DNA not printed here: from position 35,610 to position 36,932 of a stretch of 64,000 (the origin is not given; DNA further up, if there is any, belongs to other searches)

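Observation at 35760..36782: Standalone HNH-domain protein with a large uncharacterised C-terminal domain; candidate single-gene defence or abortive-infection effector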

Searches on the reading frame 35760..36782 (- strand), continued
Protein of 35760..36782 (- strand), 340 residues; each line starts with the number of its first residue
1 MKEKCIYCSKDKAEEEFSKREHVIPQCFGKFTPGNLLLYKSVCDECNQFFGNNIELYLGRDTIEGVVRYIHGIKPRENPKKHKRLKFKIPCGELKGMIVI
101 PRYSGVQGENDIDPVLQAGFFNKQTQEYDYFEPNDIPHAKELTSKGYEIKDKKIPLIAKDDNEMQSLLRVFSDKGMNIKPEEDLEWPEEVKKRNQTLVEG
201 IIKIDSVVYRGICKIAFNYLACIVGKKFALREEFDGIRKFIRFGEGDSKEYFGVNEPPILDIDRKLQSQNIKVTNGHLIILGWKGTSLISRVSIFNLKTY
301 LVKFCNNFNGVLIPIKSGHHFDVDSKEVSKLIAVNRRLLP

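Call 42: search_dna_similar(query=window:35760-36782:-, collection=plasmids, mode=protein, max_evalue=0.001, max_rows=25)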
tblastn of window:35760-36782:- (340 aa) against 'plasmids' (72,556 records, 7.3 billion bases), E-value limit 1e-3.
Records with a match: 1; places in all: 1; records where one place covers at least 80% of the query: 0.
Best place of each record, by identity: <60% 1.
By first word of the organism name: Clostridioides 1.
By predicted mobility (MOB-suite, as given by PLSDB): non-mobilizable 1.
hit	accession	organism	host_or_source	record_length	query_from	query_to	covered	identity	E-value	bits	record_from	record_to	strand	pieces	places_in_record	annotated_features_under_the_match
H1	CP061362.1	Clostridioides sp. ES-W-0016-02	water,pond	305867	5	247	71%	30.2%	2e-9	67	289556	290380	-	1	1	hypothetical protein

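Call 53: search_protein_families(library=padloc, proteins=[L014:2492-5242:+, L014:5250-7334:+, L023:8317-11325:+, L023:11330-12514:+, L060:2421-5321:+, L060:10839-13229:+, L060:13236-15905:+, L020:9210-11729:+, L037:8995-12033:+, L020:5111-7615:+], max_evalue=1e-8)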
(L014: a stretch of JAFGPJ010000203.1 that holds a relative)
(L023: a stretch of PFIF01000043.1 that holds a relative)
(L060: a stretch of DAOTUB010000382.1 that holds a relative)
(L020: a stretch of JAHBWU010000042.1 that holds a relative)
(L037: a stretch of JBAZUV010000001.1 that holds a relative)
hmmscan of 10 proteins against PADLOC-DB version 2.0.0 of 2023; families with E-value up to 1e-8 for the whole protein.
L014:2492-5242:+ (917 aa): 24 families
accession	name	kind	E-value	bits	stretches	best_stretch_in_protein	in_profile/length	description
PDLC03632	MTase_III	-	0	1379.7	1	47-917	76-983/983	Type III methyltransferase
PDLC03354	MTase_II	-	3.9e-42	142.7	1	131-484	60-387/425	Type II methyltransferase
PDLC03636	MTase_III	-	1.6e-36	124.2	1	206-294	89-181/575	Type III methyltransferase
PDLC03644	MTase_III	-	3.2e-35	119.9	1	122-479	29-393/542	Type III methyltransferase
PDLC03634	MTase_III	-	5.4e-33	112.8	1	131-454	94-425/621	Type III methyltransferase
PDLC03638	MTase_III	-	6.3e-30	102.2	1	209-467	429-665/816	Type III methyltransferase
PDLC03635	MTase_III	-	2.8e-29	100.3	1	210-466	267-559/708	Type III methyltransferase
PDLC03339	MTase_II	-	5.4e-29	99.2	2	133-299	5-148/399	Type II methyltransferase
PDLC03633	MTase_III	-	2.2e-28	97.3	1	126-287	72-229/616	Type III methyltransferase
PDLC03300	MTase_II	-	2.9e-26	90.2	2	131-292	11-168/302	Type II methyltransferase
PDLC03371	MTase_II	-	2.1e-24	84.5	2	421-479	194-252/260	Type II methyltransferase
PDLC03641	MTase_III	-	1.1e-23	81.6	1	128-456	101-429/657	Type III methyltransferase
PDLC03738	oMTase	-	1.7e-19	67.8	1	416-480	202-266/376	orphan methyltransferase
PDLC03216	MTase_II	-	2.3e-19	67.6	1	415-481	191-257/364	Type II methyltransferase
PDLC03637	MTase_III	-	1.5e-16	58.1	1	131-300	121-277/513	Type III methyltransferase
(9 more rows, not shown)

L014:5250-7334:+ (695 aa): 15 families
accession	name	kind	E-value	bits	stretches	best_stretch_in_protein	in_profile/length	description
PDLC01087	C3a187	-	9.9e-28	95.3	1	438-691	318-551/559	NERD+UvrD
PDLC00117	GajB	-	2e-21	74.1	2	610-681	510-573/604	UrvD helicase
PDLC00132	GajB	-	9.8e-21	72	1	237-572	4-341/625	UrvD helicase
PDLC00114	GajB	-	3e-17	60.4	0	238-603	9-380/635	UrvD helicase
PDLC03802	RTasHel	-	7.7e-17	59.4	1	250-607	18-345/675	DRT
PDLC00107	GajB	-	9.8e-15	52.2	0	600-682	465-556/587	UrvD helicase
PDLC00123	GajB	-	6.7e-13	46.1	1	604-679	431-504/540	UrvD helicase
PDLC00127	GajB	-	2.3e-11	40.9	0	603-679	495-563/594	UrvD helicase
PDLC00135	GajB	-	2.6e-11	41.1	0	599-694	497-591/603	UrvD helicase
PDLC00104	GajB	-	3.3e-11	40.6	0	606-680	496-561/574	UrvD helicase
PDLC00103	GajB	-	5e-11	40.2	0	413-604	185-378/612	UrvD helicase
PDLC00130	GajB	-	3.5e-10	36.8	0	615-682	509-568/589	UrvD helicase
PDLC00106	GajB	-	7.7e-10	35.9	0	249-482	15-247/577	UrvD helicase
PDLC00121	GajB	-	2.7e-09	34.1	0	432-607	195-366/565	UrvD helicase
PDLC00108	GajB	-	2.8e-09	34.4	0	583-678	321-410/445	UrvD helicase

L023:8317-11325:+ (1003 aa): 1 family
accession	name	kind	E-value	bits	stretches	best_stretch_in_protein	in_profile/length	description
PDLC03648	REase_III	-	3.1e-09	33.5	0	595-640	309-354/871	Type III restriction enzyme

L023:11330-12514:+ (395 aa): 15 families
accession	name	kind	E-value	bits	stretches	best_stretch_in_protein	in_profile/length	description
PDLC03632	MTase_III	-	1.1e-104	349.4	1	53-298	78-328/983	Type III methyltransferase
PDLC03636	MTase_III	-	3.9e-28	96.5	1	211-315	96-198/575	Type III methyltransferase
PDLC03354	MTase_II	-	2.1e-25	87.6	1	132-319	61-239/425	Type II methyltransferase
PDLC03634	MTase_III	-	4.5e-23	80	1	131-381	94-337/621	Type III methyltransferase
PDLC03644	MTase_III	-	2e-21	74.4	1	119-385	26-277/542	Type III methyltransferase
PDLC03635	MTase_III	-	3e-21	73.8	1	131-320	218-383/708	Type III methyltransferase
PDLC03641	MTase_III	-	1.7e-16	57.9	1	132-317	105-288/657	Type III methyltransferase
PDLC03633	MTase_III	-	5.8e-16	56.3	1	126-291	72-232/616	Type III methyltransferase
PDLC03637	MTase_III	-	2e-14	51.1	1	132-288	122-264/513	Type III methyltransferase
PDLC03638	MTase_III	-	2.4e-14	50.6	1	209-303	429-527/816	Type III methyltransferase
PDLC03300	MTase_II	-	6.2e-13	46.5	1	154-288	29-163/302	Type II methyltransferase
PDLC03642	MTase_III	-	1.9e-12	44.7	1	210-319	138-247/528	Type III methyltransferase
PDLC03339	MTase_II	-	5e-12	43.3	1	198-290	48-139/399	Type II methyltransferase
PDLC03371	MTase_II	-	3.5e-10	37.9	1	129-301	8-162/260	Type II methyltransferase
PDLC03278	MTase_II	-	9.4e-09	33.2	0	211-291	46-125/390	Type II methyltransferase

L060:2421-5321:+ (967 aa): 15 families
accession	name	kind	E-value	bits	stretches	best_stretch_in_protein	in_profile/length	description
PDLC00127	GajB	-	8.1e-16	55.6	1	486-622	203-344/594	UrvD helicase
PDLC00106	GajB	-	2.6e-15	54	1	485-574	206-295/577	UrvD helicase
PDLC00132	GajB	-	3.1e-15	53.9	1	481-568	211-300/625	UrvD helicase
PDLC04173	GajB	-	3.6e-15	53.9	0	657-707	418-463/471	-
PDLC00122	GajB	-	3.9e-15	53.7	0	485-568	163-248/502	UrvD helicase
PDLC01087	C3a187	-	3.8e-14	50.4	1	484-705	319-542/559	NERD+UvrD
PDLC00121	GajB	-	1.5e-13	48.2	1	482-643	200-360/565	UrvD helicase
PDLC00123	GajB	-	5.3e-13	46.4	1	485-642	177-333/540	UrvD helicase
PDLC00129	GajB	-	9.7e-13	45.5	1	485-570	227-312/594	UrvD helicase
PDLC00104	GajB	-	1.4e-12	45.2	1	481-639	162-319/574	UrvD helicase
PDLC03802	RTasHel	-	6.2e-12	43.2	0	484-575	192-276/675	DRT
PDLC00119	GajB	-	8.7e-10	36.1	1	484-576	218-307/565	UrvD helicase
PDLC00103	GajB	-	1.1e-09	35.8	0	482-624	209-355/612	UrvD helicase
PDLC00117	GajB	-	1.2e-09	35.3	0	485-643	219-377/604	UrvD helicase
PDLC00145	GajB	-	8.5e-09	32.6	0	485-570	207-292/572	UrvD helicase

L060:10839-13229:+ (797 aa): 0 families

L060:13236-15905:+ (890 aa): 1 family
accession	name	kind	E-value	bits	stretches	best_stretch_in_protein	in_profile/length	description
PDLC01169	TPR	-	3.7e-27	93.3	2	549-668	81-200/252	TPR repeats containing protein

L020:9210-11729:+ (840 aa): 1 family
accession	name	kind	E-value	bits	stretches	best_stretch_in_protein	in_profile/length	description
PDLC04140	mad8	-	2.1e-11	41.9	1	67-430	28-262/314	mads_8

L037:8995-12033:+ (1013 aa): 6 families
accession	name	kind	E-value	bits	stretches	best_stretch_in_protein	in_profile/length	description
PDLC03040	REase_I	-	3.7e-150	499.8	1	6-988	5-999/1029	Type I restriction enzyme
PDLC03041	REase_I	-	6.7e-86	287.2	1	7-712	8-762/1099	Type I restriction enzyme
PDLC03044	REase_I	-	2.8e-78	262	3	258-571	221-544/1034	Type I restriction enzyme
PDLC03048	REase_I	-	9.1e-68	227.3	2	48-582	31-527/976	Type I restriction enzyme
PDLC03046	REase_I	-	1.8e-27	93.7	2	622-682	668-728/1025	Type I restriction enzyme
PDLC03045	REase_I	-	5.2e-26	88.9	2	275-452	240-424/995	Type I restriction enzyme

L020:5111-7615:+ (835 aa): 2 families
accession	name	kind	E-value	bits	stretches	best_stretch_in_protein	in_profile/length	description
PDLC04135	mad3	-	9.5e-104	345.9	2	515-835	10-373/374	mads_3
PDLC04140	mad8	-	1.7e-35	121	1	514-790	13-238/314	mads_8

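Call 57: find_encoding_contigs(protein=P0027, flank=8000, max_places=2)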
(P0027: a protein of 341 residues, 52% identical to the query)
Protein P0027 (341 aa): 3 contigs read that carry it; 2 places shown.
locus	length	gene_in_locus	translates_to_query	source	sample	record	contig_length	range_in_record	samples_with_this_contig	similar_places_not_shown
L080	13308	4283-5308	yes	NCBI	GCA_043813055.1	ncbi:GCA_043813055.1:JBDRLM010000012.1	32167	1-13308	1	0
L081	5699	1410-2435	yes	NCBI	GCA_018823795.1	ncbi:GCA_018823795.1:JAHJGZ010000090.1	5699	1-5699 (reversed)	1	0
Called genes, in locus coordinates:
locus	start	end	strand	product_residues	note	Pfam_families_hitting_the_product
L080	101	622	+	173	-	PF08308:PEGA, PF09851:SHOCT (weak)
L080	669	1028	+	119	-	-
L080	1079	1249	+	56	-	PF19628:DUF6132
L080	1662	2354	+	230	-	-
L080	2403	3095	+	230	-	-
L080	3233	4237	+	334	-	PF04326:SLFN_AlbA_2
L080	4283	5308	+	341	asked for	PF14279:HNH_5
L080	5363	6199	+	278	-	-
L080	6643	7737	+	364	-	PF06071:YchF-GTPase_C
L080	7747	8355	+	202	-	PF00484:Pro_CA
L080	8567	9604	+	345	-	-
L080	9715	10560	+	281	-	PF16258:DUF4912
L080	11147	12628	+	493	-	PF08323:Glyco_transf_5, PF13439:Glyco_transf_4 (faint), PF13579:Glyco_trans_4_4 (faint), PF00534:Glycos_transf_1, PF13692:Glyco_trans_1_4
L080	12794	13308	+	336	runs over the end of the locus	PF02661:Fic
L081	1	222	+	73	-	?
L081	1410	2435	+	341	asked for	PF14279:HNH_5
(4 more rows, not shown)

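Call 58: find_encoding_contigs(protein=P0016, flank=8000, max_places=2)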
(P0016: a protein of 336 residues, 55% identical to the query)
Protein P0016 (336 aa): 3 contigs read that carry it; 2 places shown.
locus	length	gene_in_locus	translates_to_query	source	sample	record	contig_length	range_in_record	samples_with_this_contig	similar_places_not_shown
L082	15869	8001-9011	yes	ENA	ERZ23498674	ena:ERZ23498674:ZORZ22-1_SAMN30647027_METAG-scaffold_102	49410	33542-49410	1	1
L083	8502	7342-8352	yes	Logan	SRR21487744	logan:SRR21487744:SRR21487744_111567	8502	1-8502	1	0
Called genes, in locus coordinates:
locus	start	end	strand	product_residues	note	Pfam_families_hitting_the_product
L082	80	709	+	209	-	-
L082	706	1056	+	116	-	-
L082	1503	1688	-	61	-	-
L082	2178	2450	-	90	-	-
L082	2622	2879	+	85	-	-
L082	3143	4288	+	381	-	-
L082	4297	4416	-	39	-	-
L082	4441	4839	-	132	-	-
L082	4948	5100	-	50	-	-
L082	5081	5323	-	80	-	-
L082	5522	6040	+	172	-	-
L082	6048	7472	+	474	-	PF01935:DUF87, PF10412:TrwB_AAD_bind (weak), PF20720:nSTAND3 (weak), PF01656:CbiA (weak)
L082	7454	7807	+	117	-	-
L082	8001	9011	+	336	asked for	PF14279:HNH_5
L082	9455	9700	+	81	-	-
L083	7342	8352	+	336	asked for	PF14279:HNH_5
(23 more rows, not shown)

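Call 59: find_encoding_contigs(protein=P0069, flank=8000, max_places=2)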
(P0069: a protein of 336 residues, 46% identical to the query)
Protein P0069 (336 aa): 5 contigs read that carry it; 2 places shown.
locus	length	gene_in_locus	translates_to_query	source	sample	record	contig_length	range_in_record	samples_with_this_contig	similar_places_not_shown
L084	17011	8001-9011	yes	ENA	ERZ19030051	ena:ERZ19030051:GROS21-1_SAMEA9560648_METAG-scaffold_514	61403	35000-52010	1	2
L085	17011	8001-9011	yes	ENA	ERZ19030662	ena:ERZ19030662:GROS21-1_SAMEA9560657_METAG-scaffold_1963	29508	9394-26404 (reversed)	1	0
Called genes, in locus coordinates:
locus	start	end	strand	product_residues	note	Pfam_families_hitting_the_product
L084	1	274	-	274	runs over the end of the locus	PF02219:MTHFR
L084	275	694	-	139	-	PF01850:PIN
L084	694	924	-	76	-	PF04014:MazE_antitoxin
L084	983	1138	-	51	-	-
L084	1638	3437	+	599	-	-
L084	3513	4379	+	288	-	PF01582:TIR, PF13676:TIR_2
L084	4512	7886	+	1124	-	PF00149:Metallophos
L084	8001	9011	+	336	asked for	PF14279:HNH_5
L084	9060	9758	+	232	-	PF18928:DUF5677 (weak), PF22491:DUF6988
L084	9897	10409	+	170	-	-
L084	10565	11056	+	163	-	-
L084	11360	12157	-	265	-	-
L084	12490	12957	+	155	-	PF00258:Flavodoxin_1 (weak), PF03358:FMN_red (weak)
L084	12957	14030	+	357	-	PF01734:Patatin (weak)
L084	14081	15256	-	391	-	PF04321:RmlD_sub_bind, PF01073:3Beta_HSD (weak), PF01370:Epimerase, PF07993:NAD_binding_4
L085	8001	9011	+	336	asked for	PF14279:HNH_5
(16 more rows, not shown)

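Call 60: find_encoding_contigs(protein=P0043, flank=8000, max_places=1)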
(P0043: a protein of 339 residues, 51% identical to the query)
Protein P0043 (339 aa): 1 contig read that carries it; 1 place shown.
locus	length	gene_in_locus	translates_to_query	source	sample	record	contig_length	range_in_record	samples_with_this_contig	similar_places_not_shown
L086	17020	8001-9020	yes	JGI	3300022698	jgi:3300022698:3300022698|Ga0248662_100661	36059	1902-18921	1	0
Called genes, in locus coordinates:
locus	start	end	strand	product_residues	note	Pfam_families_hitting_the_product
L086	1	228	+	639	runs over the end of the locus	PF00005:ABC_tran, PF00006:ATP-synt_ab (faint), PF02463:SMC_N (faint), PF03193:RsgA_GTPase (faint), PF13191:AAA_16 (faint), PF12848:ABC_tran_Xtn, PF00005:ABC_tran, PF16326:ABC_tran_CTD, +5 more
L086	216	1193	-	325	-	PF00586:AIRS, PF02769:AIRS_C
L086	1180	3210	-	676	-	PF00989:PAS, PF08448:PAS_4, PF13426:PAS_9, PF00989:PAS (weak), PF13426:PAS_9, PF00512:HisKA, PF02518:HATPase_c, PF00072:Response_reg, +2 more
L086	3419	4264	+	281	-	PF02353:CMAS, PF05175:MTS, PF13489:Methyltransf_23, PF01728:FtsJ, PF13649:Methyltransf_25, PF13847:Methyltransf_31, PF08241:Methyltransf_11, PF08242:Methyltransf_12, +1 more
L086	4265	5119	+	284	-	PF12838:Fer4_7 (weak), PF12797:Fer4_2 (faint), PF13484:Fer4_16 (faint), PF00037:Fer4 (weak), PF12837:Fer4_6 (weak)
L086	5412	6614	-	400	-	PF07690:MFS_1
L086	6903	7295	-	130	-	-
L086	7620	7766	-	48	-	-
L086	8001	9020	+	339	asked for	PF14279:HNH_5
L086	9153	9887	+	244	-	PF02311:AraC_binding, PF00165:HTH_AraC (faint), PF12833:HTH_18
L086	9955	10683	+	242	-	PF01177:Asp_Glu_race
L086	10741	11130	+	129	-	PF04343:DUF488, PF22751:DUF488-N3a, PF22752:DUF488-N3i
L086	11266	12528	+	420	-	-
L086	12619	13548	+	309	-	PF02574:S-methyl_trans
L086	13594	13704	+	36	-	-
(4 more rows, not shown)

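Call 61: find_encoding_contigs(protein=P0102, flank=8000, max_places=1)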
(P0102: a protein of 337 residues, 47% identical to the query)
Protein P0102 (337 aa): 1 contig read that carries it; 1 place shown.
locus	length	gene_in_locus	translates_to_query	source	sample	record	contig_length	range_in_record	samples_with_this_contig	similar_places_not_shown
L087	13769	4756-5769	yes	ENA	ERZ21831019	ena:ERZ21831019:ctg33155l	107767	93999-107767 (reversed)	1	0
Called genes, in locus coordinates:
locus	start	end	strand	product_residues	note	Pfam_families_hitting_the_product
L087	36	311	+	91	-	PF11746:DUF3303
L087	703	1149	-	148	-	-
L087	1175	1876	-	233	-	PF09851:SHOCT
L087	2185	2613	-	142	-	-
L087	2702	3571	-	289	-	PF13180:PDZ_2, PF17820:PDZ_6, PF09851:SHOCT (weak)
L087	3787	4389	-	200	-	PF00589:Phage_integrase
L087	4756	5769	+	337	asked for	PF14279:HNH_5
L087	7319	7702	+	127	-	PF00158:Sigma54_activat, PF14532:Sigma54_activ_2 (faint)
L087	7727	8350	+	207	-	-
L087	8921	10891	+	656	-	PF08708:PriCT_1 (weak), PF13481:AAA_25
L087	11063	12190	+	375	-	PF00589:Phage_integrase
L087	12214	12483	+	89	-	PF00216:Bac_DNA_binding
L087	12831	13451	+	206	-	PF07589:PEP_exosort_dom (weak)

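Call 62: find_encoding_contigs(protein=P0107, flank=8000, max_places=1)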
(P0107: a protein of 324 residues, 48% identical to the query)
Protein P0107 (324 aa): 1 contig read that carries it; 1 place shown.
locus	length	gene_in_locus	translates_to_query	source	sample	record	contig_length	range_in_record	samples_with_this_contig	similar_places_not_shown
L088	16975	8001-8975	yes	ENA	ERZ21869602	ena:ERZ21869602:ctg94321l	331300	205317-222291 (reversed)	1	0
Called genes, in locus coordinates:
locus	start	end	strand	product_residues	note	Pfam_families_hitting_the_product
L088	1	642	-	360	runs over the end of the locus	-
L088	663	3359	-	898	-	PF12419:DUF3670, PF00176:SNF2-rel_dom, PF00271:Helicase_C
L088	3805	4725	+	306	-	PF00884:Sulfatase (faint), PF01663:Phosphodiest, PF01676:Metalloenzyme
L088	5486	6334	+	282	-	PF13495:Phage_int_SAM_4, PF00589:Phage_integrase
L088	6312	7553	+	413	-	PF14319:Zn_Tnp_IS91, PF04986:Y2_Tnp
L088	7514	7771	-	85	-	-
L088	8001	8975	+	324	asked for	PF14279:HNH_5 (faint)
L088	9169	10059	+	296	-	-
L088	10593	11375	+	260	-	PF14279:HNH_5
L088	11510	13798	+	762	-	PF01935:DUF87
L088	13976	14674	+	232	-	-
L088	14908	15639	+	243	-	PF10502:Peptidase_S26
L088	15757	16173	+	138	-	-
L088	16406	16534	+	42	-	-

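Call 63: find_encoding_contigs(protein=P0114, flank=8000, max_places=1)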
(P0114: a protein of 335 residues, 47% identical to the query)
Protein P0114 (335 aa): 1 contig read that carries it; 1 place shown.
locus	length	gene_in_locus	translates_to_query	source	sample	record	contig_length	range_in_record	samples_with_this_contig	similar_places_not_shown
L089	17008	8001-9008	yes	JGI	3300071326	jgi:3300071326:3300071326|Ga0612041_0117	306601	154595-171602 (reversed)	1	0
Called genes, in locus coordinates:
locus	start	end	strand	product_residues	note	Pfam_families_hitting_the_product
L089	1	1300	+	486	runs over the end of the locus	PF00005:ABC_tran, PF13304:AAA_21 (faint), PF00005:ABC_tran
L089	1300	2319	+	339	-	PF02653:BPD_transp_2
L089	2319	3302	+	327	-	PF02653:BPD_transp_2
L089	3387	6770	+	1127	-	PF00515:TPR_1 (faint), PF07719:TPR_2 (faint), PF02018:CBM_4_9 (weak), PF13424:TPR_12, PF13432:TPR_16 (weak), PF17874:TPR_MalT, PF13424:TPR_12 (weak), PF12770:CHAT, +9 more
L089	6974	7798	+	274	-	PF00754:F5_F8_type_C (weak)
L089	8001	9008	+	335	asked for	PF14279:HNH_5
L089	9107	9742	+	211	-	PF06940:DUF1287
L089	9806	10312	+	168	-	-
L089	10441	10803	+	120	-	-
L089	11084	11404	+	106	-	-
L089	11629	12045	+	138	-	PF20064:DUF6463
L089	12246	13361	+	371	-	PF14598:PAS_11 (faint), PF00512:HisKA (faint), PF00989:PAS (weak), PF08447:PAS_3, PF00989:PAS, PF13426:PAS_9, PF08447:PAS_3, PF08448:PAS_4, +1 more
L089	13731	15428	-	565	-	-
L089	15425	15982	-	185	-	PF01558:POR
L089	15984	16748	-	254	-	PF02775:TPP_enzyme_C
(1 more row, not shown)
